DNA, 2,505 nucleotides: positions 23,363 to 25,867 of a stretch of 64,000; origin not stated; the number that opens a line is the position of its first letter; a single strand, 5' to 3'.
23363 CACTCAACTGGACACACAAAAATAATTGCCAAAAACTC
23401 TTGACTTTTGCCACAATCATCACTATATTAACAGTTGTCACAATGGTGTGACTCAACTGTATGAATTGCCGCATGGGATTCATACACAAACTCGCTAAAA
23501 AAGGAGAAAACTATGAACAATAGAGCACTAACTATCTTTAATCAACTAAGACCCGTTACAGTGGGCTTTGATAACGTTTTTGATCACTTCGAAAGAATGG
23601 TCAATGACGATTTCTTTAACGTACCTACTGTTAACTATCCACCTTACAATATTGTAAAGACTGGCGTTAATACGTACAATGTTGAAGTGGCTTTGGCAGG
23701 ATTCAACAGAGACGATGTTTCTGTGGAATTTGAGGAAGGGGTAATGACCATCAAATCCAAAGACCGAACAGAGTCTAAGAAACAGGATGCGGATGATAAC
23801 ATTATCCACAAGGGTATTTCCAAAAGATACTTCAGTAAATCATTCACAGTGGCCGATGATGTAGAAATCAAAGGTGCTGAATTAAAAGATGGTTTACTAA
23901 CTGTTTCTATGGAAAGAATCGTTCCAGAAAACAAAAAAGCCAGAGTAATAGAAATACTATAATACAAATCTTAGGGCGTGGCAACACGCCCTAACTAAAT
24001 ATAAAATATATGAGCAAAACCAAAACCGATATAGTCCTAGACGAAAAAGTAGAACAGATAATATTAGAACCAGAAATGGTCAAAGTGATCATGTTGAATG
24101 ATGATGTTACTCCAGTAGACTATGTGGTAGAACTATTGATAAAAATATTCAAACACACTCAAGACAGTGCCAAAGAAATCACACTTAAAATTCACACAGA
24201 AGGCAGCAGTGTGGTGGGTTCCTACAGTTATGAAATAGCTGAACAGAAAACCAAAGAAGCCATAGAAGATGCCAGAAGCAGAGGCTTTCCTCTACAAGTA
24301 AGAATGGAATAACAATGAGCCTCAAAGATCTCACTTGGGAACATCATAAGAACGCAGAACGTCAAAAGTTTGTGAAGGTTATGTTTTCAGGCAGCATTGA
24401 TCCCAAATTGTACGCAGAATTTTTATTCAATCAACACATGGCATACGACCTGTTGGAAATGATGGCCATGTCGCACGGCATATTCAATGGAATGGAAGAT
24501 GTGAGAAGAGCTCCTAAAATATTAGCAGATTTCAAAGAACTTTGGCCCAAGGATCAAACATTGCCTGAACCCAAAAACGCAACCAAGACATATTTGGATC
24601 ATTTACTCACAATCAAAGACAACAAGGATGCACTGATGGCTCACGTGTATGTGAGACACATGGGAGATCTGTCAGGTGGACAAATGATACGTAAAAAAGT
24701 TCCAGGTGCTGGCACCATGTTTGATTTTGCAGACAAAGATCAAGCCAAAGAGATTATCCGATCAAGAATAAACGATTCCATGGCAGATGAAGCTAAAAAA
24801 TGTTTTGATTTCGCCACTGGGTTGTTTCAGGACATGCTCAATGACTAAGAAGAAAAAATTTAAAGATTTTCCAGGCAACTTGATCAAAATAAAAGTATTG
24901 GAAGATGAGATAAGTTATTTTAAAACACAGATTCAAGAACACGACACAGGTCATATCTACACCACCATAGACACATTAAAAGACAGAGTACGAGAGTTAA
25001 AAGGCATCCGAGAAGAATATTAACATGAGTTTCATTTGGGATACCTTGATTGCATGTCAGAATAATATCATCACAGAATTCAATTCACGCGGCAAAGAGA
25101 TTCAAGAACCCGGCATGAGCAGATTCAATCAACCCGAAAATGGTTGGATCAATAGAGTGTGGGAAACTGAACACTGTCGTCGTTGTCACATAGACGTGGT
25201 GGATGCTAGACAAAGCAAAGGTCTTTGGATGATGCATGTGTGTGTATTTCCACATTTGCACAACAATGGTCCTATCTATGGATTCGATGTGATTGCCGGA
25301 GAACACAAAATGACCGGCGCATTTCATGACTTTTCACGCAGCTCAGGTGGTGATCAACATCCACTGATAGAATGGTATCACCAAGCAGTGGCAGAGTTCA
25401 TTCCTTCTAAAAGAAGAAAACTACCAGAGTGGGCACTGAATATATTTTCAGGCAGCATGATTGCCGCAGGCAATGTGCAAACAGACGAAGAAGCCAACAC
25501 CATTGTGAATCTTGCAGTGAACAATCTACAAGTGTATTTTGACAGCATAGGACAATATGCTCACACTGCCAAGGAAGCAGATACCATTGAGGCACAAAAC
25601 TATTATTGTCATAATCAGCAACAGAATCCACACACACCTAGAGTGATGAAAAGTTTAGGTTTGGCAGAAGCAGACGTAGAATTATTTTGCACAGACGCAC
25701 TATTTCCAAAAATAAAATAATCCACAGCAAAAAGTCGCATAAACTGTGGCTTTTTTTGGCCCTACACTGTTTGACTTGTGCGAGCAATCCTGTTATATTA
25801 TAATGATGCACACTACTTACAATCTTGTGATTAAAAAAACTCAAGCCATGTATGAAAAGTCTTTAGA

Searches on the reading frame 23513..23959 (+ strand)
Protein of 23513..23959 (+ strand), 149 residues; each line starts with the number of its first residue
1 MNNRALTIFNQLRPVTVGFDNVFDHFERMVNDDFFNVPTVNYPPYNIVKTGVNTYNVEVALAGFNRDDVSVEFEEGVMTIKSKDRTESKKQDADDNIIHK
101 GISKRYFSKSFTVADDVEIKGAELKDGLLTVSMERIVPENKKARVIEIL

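Call 8: search_protein_families(library=pfam, proteins=[window:23513-23959:+])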
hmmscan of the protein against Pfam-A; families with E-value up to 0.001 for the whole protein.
window:23513-23959:+ (149 aa): 1 family
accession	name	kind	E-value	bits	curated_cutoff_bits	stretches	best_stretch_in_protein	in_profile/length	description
PF00011.27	HSP20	-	2.3e-16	60.2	20.8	1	51-148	5-101/102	Hsp20/alpha crystallin family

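Call 11: find_related_loci(query=window:23513-23959:+, collection=viral_contigs, flank=1500)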
Query window:23513-23959:+ (149 aa) in viral_contigs; peptide patterns used: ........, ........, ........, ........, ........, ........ (x = any residue, [..] = any of these).
155 stretches matched a pattern; 147 encode a relative of the query (tblastn E <= 1e-3); the best 80 are kept; 80 distinct loci.
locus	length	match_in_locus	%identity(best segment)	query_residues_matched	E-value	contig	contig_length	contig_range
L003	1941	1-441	100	3-149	9e-99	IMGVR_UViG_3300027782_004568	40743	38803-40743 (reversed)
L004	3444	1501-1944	72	2-148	4e-72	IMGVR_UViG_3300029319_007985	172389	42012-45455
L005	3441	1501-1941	69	1-148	9e-71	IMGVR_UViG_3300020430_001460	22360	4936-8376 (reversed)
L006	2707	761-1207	68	1-148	2e-69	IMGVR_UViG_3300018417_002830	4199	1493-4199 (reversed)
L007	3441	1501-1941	70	2-148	9e-68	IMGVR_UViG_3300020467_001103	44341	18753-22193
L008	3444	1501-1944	66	1-148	3e-67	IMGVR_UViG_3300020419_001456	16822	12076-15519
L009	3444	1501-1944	66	1-148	3e-67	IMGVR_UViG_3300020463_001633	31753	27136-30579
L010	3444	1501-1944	65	1-148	1e-66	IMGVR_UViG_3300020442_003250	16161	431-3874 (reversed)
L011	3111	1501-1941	68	2-148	2e-66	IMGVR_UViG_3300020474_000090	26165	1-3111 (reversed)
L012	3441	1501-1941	68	2-148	2e-66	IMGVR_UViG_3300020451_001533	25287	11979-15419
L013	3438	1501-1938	67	1-148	1e-65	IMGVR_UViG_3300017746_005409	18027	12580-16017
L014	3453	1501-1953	67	1-148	2e-65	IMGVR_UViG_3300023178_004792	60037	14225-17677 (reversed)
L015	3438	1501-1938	67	1-148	2e-65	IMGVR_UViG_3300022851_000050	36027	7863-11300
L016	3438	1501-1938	67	1-148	1e-65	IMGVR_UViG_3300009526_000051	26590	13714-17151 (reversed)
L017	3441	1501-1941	68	1-148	2e-65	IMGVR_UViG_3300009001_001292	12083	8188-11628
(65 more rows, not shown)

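Call 39: find_related_loci(query=A8, collection=genome_contigs, flank=1500)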
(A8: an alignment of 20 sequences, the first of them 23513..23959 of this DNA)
Query A8 (149 aa) in genome_contigs; peptide patterns used: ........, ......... (x = any residue, [..] = any of these).
600 stretches matched a pattern (row limit reached: there are more); 551 encode a relative of the query (tblastn E <= 1e-3); the best 80 are kept; 80 distinct loci.
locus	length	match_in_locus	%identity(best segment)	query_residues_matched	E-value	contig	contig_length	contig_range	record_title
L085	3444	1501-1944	66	1-148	4e-70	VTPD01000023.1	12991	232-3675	MAG: Pelagibacteraceae bacterium isolate CP.15 NODE_1503_length_12991_cov_28.550788, whole genome shotgun sequence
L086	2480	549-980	70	5-148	4e-70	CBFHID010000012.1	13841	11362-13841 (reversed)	MAG: Candidatus Pelagibacteraceae bacterium isolate AGTU_105_bin_4_strict genome assembly, contig: AGTU_105_bin_4_strict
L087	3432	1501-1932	71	5-148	1e-69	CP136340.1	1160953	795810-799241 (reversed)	Pelagibacterales bacterium CODY6 chromosome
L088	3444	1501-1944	64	1-148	4e-69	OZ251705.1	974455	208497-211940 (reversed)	MAG: Candidatus Pelagibacterales bacterium isolate N-LaCa2-17jan24-C21 genome assembly, chromosome: 1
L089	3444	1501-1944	64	1-148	4e-69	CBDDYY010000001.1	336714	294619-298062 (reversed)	MAG: Candidatus Pelagibacterales bacterium isolate N-LaRo1-16jan24-069 genome assembly, contig: N-LaRo1-16jan24-C267, wh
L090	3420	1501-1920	69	5-144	2e-67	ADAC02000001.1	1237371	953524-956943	Alpha proteobacterium HIMB114 HIMB114_HIMB114, whole genome shotgun sequence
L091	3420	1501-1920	69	5-144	3e-67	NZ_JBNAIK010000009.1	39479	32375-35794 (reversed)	Candidatus Pelagibacter sp. HIMB109 HIMB109-00000000009, whole genome shotgun sequence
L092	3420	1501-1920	69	5-144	3e-67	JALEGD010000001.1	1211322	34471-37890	MAG: Pelagibacteraceae bacterium isolate CC_bin40 k97_69605, whole genome shotgun sequence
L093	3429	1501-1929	70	5-148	5e-67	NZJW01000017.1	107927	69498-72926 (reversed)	MAG: Candidatus Pelagibacter sp. isolate MED1116 152881, whole genome shotgun sequence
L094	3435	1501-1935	66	1-145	1e-66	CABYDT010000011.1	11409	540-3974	MAG: uncultured Pelagibacteraceae bacterium isolate AG-894-A09 genome assembly, contig: AG-894-A09_NODE_11, whole genome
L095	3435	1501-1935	66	1-145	3e-66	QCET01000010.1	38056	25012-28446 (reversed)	Pelagibacteraceae bacterium AG-359-E06 Ga0172134_110, whole genome shotgun sequence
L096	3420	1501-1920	62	1-140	1e-63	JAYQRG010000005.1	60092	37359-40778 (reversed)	MAG: Pelagibacteraceae bacterium isolate SD3110_S40.metabat_sens.039 NODE_53_length_60092_cov_21.9805, whole genome shot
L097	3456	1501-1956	61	1-149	6e-63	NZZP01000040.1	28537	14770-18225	MAG: Gammaproteobacteria bacterium isolate NAT245 127367, whole genome shotgun sequence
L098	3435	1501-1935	63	6-148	5e-60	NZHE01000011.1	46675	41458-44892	MAG: Rickettsiales bacterium isolate MED657 61854, whole genome shotgun sequence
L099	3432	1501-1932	62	4-148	2e-59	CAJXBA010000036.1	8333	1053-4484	MAG TPA_asm: uncultured Pelagibacteraceae bacterium isolate ERR599031_bin.40_MetaBAT_v2.12.1_MAG genome assembly, contig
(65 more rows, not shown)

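Call 50: search_dna_similar(query=window:23513-23959:+, collection=phages, mode=protein, max_rows=40, rows=spread)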
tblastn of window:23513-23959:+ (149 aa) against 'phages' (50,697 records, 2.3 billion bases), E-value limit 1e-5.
Records with a match: 507; places in all: 513; records where one place covers at least 80% of the query: 429.
Best place of each record, by identity: 60-80% 1; <60% 506.
By first word of the organism name: Synechococcus 373; Cyanophage 66; Prochlorococcus 24; Pseudomonas 12; Marine 8; Pelagibacter 6; Methylophilales 4; Salmonella 3; Vibrio 3; Agrobacterium 2; and 5 more.
By host as written in the record: - 182; Synechococcus 107; Synechococcus sp. 38; Synechococcus sp. WH7803 27; Synechococcus sp. WH8102 20; Synechococcus sp. MW02 18; Synechococcus sp. WH 7803 15; Parasynechococcus marenigrum WH 8102 7; and 39 more.
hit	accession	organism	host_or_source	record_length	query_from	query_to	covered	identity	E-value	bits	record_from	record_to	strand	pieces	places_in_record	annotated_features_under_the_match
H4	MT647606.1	Pelagibacter phage Mosig EXVC030M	Candidatus Pelagibacter ubique HTCC1062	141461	1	148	99%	66.2%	9e-60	204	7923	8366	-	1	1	putative small heat shock protein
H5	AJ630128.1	Synechococcus phage S-PM2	Synechococcus sp. SynWH7803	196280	4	148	97%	36.7%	7e-25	104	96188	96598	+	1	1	Hsp20: heat shock protein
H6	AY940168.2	Prochlorococcus phage P-SSM4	Prochlorococcus sp. NATL2A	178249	8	148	95%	37.1%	8e-23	99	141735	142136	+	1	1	hsp20: heat shock protein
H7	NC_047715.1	Cyanophage S-RIM12 isolate RW_01_0310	Synechococcus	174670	8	148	95%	36.2%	1e-22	98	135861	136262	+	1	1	Hsp20 heat shock protein | phosphate transporter subunit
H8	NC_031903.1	Synechococcus phage S-CAM22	Synechococcus sp.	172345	17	148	89%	38.1%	2e-21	95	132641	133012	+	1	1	Hsp20 heat shock protein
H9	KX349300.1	Cyanophage S-RIM14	Synechococcus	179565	16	148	89%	37.0%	5e-22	96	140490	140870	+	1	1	Hsp20 | hypothetical protein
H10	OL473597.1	Synechococcus phage S-SZBM1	Synechococcus sp. CB0101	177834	16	148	89%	36.3%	6e-22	96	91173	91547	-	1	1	heat shock protein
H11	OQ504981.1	Synechococcus phage S-RS29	Synechococcus sp.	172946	16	148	89%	36.1%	2e-22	97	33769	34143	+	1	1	heat shock protein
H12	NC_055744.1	Synechococcus phage S-B64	Synechococcus sp. WH8102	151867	16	148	89%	35.6%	2e-21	95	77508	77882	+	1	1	Hsp20 heat shock protein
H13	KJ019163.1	Synechococcus phage ACG-2014a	-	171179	16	148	89%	35.6%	5e-20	91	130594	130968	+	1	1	Hsp20 heat shock protein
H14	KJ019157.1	Synechococcus phage ACG-2014a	-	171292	16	148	89%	35.6%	5e-20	91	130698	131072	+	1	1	Hsp20 heat shock protein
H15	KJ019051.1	Synechococcus phage ACG-2014b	-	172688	16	148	89%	35.6%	5e-20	91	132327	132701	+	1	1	Hsp20 heat shock protein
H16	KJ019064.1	Synechococcus phage S-MbCM6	-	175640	16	148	89%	35.6%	5e-20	91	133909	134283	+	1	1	Hsp20 heat shock protein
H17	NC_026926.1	Synechococcus phage ACG-2014j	-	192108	14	145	89%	35.6%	6e-18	85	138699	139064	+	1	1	Hsp20 heat shock protein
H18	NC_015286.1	Synechococcus phage Syn19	Synechococcus sp. WH8109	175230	16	148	89%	34.8%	1e-21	96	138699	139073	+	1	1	hsp20: Hsp20 heat shock protein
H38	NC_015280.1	Prochlorococcus phage P-HM1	Prochlorococcus sp. MED4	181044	7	142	91%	30.7%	4e-19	88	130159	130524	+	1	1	hsp20: Hsp20 heat shock protein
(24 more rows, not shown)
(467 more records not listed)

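Call 66: get_annotated_region(hit=H5, flank=700)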
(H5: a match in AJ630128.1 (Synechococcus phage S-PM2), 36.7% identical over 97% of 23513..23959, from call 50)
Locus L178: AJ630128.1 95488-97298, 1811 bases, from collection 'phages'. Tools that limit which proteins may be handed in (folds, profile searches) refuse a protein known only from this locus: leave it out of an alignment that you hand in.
description: Bacteriophage S-PM2 complete genome.
organism: Synechococcus phage S-PM2 (NCBI taxid 238854)
taxonomy: Viruses; Duplodnaviria; Heunggongvirae; Uroviricota; Caudoviricetes; Kyanoviridae; Nodensvirus; Nodensvirus spm2
host: Synechococcus sp. SynWH7803; source: sea water; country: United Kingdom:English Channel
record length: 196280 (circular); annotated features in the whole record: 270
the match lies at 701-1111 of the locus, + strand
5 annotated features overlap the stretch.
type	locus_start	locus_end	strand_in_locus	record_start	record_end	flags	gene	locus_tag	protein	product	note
CDS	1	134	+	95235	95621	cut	gp62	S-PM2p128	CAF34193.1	clamp loader subunit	T4-LIKE GC: 167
CDS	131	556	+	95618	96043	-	RegA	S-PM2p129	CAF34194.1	Endoribonulceases, translational repressor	T4-LIKE GC: 168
CDS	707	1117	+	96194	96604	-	Hsp20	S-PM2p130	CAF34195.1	heat shock protein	T4-LIKE GC: 170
CDS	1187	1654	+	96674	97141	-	-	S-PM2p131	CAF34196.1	Hypothetical-Protein | belonging to T4-LIKE GC: 176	T4-LIKE GC: 176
CDS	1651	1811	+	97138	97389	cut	-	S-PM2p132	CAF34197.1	Hypothetical-Protein | belonging to T4-LIKE GC: 177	T4-LIKE GC: 177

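Call 67: get_annotated_region(hit=H6, flank=700)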
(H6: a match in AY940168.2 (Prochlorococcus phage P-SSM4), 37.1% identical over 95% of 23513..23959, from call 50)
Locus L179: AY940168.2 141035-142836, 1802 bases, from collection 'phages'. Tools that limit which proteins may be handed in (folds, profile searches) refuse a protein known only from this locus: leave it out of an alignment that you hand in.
description: Prochlorococcus phage P-SSM4, complete genome.
organism: Prochlorococcus phage P-SSM4 (NCBI taxid 268747)
taxonomy: Viruses; Duplodnaviria; Heunggongvirae; Uroviricota; Caudoviricetes; Kyanoviridae; Ronodorvirus; Ronodorvirus ssm4
host: Prochlorococcus sp. NATL2A; source: -; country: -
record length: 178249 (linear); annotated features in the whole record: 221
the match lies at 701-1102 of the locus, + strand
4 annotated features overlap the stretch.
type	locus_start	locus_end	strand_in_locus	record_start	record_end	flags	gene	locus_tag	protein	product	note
CDS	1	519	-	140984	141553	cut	-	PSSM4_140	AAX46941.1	hypothetical protein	T4-GC: 237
CDS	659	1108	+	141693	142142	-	hsp20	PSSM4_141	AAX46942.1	heat shock protein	T4-GC: 170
CDS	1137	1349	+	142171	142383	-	-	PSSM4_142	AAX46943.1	Rnf-Nqr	T4-GC: 416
CDS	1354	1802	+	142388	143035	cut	purM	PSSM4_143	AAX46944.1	phosphoribosylaminoimidazole synthetase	T4-GC: 171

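Call 68: get_annotated_region(hit=H38, flank=700)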
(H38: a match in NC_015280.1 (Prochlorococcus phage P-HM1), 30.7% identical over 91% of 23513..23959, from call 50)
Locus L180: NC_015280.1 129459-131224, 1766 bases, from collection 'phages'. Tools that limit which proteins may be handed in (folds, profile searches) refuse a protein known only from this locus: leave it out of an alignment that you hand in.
description: Prochlorococcus phage P-HM1, complete genome.
organism: Prochlorococcus phage P-HM1 (NCBI taxid 445700)
taxonomy: Viruses; Duplodnaviria; Heunggongvirae; Uroviricota; Caudoviricetes; Eurybiavirus; Eurybiavirus PHM2
host: Prochlorococcus sp. MED4; source: -; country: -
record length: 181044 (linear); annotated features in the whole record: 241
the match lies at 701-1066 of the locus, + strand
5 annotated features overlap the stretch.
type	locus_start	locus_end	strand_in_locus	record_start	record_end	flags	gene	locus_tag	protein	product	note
CDS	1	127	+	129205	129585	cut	gp62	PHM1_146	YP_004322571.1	clamp loader of DNA polymerase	T4-LIKE GC: 167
CDS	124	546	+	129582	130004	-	regA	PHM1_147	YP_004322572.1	translation repressor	endoribonuclease; T4-LIKE GC: 168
CDS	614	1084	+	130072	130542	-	hsp20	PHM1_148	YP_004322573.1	Hsp20 heat shock protein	T4-LIKE GC: 170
CDS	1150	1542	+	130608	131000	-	-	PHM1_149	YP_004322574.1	hypothetical protein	T4-LIKE GC: 176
CDS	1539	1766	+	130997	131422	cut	-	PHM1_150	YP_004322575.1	hypothetical protein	T4-LIKE GC: 176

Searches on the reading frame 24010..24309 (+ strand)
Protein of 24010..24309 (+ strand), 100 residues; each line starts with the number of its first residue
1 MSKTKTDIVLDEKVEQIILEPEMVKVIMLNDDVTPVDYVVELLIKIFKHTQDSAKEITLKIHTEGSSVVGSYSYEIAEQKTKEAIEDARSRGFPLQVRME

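Call 8: search_protein_families(library=pfam, proteins=[window:24010-24309:+])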
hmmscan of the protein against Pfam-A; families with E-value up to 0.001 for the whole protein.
window:24010-24309:+ (100 aa): 1 family
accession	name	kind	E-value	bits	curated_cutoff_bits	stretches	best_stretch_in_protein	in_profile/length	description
PF02617.22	ClpS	-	1.5e-28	98.8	23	1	20-97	2-79/80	ATP-dependent Clp protease adaptor protein ClpS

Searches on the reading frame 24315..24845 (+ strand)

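Call 8: search_protein_families(library=pfam, proteins=[window:24315-24845:+])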
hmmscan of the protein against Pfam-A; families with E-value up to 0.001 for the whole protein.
window:24315-24845:+ (177 aa): 1 family
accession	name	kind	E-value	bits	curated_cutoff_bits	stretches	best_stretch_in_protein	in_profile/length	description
PF01126.25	Heme_oxygenase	-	2.1e-19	70.6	23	1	2-130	6-141/204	Heme oxygenase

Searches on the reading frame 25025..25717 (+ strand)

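Call 8: search_protein_families(library=pfam, proteins=[window:25025-25717:+])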
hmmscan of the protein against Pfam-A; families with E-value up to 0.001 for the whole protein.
window:25025-25717:+ (231 aa): 1 family
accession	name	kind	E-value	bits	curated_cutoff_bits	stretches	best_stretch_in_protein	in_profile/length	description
PF05996.17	Fe_bilin_red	-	2.5e-16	60.5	31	1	43-227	39-227/228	Ferredoxin-dependent bilin reductase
